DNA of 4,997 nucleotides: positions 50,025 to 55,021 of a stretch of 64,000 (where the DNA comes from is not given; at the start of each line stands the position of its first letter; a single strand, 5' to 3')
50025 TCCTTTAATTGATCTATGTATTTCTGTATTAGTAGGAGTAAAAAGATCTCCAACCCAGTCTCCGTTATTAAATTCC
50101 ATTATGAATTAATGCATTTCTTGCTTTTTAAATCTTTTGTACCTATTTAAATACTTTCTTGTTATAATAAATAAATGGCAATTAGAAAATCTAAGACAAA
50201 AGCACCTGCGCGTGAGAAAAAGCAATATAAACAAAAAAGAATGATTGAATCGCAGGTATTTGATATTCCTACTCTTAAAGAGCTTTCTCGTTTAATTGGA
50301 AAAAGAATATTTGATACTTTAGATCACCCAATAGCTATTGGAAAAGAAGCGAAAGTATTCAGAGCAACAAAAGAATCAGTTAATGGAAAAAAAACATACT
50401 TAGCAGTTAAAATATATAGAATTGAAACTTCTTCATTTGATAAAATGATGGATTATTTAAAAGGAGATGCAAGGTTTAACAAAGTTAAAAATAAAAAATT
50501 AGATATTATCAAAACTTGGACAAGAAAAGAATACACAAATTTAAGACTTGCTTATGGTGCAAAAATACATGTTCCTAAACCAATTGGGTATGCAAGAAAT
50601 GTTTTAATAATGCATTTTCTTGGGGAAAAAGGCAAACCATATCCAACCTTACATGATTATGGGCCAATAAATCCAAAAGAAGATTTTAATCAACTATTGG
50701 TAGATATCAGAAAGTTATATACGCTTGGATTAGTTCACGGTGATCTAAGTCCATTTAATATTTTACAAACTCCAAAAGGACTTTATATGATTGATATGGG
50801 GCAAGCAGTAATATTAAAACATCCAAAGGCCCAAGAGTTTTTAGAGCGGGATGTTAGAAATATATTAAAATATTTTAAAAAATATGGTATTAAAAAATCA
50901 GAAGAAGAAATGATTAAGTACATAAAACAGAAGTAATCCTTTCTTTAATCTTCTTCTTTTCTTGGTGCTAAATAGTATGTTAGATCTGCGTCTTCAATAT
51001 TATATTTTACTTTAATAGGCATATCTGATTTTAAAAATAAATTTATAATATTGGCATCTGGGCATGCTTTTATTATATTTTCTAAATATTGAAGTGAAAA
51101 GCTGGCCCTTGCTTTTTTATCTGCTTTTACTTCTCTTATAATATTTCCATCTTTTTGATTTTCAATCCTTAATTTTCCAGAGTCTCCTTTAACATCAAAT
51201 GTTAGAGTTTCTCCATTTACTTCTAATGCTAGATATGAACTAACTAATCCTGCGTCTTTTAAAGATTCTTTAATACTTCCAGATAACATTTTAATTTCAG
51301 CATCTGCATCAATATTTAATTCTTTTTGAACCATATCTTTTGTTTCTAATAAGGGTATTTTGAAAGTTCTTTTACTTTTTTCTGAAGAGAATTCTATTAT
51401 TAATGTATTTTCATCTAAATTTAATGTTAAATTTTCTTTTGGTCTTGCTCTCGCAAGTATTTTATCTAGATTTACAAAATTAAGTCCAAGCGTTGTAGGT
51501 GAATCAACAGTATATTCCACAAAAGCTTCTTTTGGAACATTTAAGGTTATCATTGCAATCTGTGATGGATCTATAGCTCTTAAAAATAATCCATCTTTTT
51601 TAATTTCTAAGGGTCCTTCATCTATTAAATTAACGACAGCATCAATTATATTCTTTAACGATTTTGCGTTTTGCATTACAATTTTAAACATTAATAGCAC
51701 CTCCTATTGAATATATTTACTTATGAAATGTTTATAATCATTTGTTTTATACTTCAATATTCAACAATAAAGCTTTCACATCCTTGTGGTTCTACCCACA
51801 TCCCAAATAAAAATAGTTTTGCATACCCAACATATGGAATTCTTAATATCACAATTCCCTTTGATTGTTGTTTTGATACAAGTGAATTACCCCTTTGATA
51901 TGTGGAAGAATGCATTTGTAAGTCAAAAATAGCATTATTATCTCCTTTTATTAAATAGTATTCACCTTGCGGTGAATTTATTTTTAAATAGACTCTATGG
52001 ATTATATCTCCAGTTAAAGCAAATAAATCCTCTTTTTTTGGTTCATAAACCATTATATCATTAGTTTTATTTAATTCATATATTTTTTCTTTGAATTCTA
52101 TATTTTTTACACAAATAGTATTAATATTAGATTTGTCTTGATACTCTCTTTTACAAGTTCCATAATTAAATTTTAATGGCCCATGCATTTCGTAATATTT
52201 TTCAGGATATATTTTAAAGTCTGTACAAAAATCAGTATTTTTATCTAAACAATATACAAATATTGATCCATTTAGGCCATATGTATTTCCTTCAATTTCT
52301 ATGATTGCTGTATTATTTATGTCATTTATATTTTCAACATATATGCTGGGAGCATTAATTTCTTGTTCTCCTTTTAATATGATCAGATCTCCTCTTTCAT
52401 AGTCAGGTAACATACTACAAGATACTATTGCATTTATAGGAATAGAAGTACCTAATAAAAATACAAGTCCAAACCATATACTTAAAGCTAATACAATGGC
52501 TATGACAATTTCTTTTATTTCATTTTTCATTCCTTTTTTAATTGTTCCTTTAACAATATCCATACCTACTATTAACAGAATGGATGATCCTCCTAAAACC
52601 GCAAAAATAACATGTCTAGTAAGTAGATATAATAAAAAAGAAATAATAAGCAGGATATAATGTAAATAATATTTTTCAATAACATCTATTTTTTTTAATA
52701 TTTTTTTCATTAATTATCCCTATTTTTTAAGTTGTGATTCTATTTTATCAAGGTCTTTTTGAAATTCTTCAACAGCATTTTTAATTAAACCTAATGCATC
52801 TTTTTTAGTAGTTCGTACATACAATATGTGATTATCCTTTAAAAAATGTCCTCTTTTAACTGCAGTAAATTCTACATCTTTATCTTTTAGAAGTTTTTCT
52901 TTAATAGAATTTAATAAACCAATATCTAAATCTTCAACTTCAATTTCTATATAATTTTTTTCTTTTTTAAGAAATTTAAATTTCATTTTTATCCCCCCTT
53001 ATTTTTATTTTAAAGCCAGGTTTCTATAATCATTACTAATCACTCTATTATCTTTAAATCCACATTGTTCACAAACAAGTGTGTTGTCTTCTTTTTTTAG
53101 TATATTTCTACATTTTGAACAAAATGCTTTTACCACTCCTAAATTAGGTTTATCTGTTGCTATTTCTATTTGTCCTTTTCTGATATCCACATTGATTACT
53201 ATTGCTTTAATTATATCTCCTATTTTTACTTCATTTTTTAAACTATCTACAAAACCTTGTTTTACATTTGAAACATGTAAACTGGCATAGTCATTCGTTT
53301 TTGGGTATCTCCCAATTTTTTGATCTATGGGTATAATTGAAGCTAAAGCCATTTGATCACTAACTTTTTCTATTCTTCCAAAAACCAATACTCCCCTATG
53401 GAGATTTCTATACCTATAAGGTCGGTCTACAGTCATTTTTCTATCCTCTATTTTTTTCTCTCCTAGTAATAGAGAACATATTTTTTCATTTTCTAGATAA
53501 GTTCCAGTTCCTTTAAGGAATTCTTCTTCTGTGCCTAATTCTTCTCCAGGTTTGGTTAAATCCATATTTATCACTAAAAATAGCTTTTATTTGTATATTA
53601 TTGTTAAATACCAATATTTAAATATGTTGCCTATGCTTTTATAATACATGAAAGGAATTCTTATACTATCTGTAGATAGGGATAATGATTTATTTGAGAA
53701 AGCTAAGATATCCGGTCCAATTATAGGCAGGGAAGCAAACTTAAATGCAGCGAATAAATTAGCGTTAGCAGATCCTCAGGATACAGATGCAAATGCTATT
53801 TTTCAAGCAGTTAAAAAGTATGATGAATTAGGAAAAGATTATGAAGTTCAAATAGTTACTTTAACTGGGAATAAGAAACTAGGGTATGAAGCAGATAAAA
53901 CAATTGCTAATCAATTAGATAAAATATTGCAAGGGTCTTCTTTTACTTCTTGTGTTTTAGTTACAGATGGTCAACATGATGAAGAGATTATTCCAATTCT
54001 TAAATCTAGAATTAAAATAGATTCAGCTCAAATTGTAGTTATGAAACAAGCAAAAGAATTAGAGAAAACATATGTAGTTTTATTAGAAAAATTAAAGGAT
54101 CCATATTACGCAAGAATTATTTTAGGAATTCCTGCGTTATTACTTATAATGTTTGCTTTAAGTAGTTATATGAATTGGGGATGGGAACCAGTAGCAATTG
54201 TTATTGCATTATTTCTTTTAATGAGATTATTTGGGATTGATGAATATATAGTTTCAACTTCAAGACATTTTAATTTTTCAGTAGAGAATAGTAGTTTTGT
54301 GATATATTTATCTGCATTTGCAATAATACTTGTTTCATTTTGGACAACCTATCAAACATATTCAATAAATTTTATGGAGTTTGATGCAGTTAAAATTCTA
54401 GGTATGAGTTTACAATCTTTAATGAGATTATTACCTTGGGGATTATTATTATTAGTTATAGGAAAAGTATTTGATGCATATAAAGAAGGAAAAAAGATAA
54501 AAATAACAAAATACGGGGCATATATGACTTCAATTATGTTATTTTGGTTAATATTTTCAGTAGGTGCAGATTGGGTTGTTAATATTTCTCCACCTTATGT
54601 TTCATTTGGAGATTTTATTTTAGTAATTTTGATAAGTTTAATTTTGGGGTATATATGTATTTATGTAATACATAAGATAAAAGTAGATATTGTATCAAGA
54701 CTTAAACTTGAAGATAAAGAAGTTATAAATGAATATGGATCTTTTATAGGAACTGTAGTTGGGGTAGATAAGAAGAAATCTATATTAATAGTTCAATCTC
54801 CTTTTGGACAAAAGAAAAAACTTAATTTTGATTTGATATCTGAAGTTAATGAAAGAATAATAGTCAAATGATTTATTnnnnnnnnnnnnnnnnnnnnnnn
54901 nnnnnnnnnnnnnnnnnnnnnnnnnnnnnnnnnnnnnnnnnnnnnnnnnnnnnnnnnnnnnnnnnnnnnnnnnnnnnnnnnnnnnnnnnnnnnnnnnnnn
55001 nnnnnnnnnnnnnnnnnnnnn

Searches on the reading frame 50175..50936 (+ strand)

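Call 12: search_protein_families(library=pfam, proteins=[window:50175-50936:+], max_evalue=0.0001)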
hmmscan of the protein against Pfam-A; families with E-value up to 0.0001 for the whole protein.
window:50175-50936:+ (253 aa): 1 family
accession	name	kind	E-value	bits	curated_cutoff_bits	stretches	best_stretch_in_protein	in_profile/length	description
PF01163.29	RIO1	-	4.6e-56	189.8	22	1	61-244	2-184/187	RIO domain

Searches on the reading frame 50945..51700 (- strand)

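Call 12: search_protein_families(library=pfam, proteins=[window:50945-51700:-], max_evalue=0.0001)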
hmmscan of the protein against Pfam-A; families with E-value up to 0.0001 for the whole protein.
window:50945-51700:- (251 aa): 2 families
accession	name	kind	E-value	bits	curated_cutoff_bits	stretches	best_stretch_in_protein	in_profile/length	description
PF00705.23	PCNA_N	-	1.1e-18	67.6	20.3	1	4-113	1-112/127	Proliferating cell nuclear antigen, N-terminal domain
PF02747.20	PCNA_C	-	1.8e-12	48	23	1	130-247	5-127/128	Proliferating cell nuclear antigen, C-terminal domain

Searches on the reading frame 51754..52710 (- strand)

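Call 12: search_protein_families(library=pfam, proteins=[window:51754-52710:-], max_evalue=0.0001)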
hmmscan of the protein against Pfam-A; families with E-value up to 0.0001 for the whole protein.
window:51754-52710:- (318 aa): 0 families

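Call 56: search_protein_families(library=ncbifam, proteins=[window:51754-52710:-], max_evalue=0.001)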
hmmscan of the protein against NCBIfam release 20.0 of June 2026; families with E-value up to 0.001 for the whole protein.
window:51754-52710:- (318 aa): 1 family
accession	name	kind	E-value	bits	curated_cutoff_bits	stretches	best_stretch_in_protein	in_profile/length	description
TIGR02228.1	sigpep_I_arch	equivalog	1.2e-11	44.7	51.85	2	68-115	9-56/158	signal peptidase I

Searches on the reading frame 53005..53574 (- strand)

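Call 12: search_protein_families(library=pfam, proteins=[window:53005-53574:-], max_evalue=0.0001)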
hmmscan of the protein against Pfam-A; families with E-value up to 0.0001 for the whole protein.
window:53005-53574:- (189 aa): 1 family
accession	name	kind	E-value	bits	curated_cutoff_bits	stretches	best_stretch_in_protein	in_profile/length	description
PF14382.12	ECR1_N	-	5.2e-09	36.2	27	1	9-42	4-37/38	Exosome complex exonuclease RRP4 N-terminal region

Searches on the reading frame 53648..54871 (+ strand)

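Call 12: search_protein_families(library=pfam, proteins=[window:53648-54871:+], max_evalue=0.0001)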
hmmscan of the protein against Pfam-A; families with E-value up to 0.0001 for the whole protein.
window:53648-54871:+ (407 aa): 1 family
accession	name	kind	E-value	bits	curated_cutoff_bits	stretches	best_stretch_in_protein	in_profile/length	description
PF04123.18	DUF373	-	2.6e-80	270.8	28.3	1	4-330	2-325/335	Domain of unknown function (DUF373)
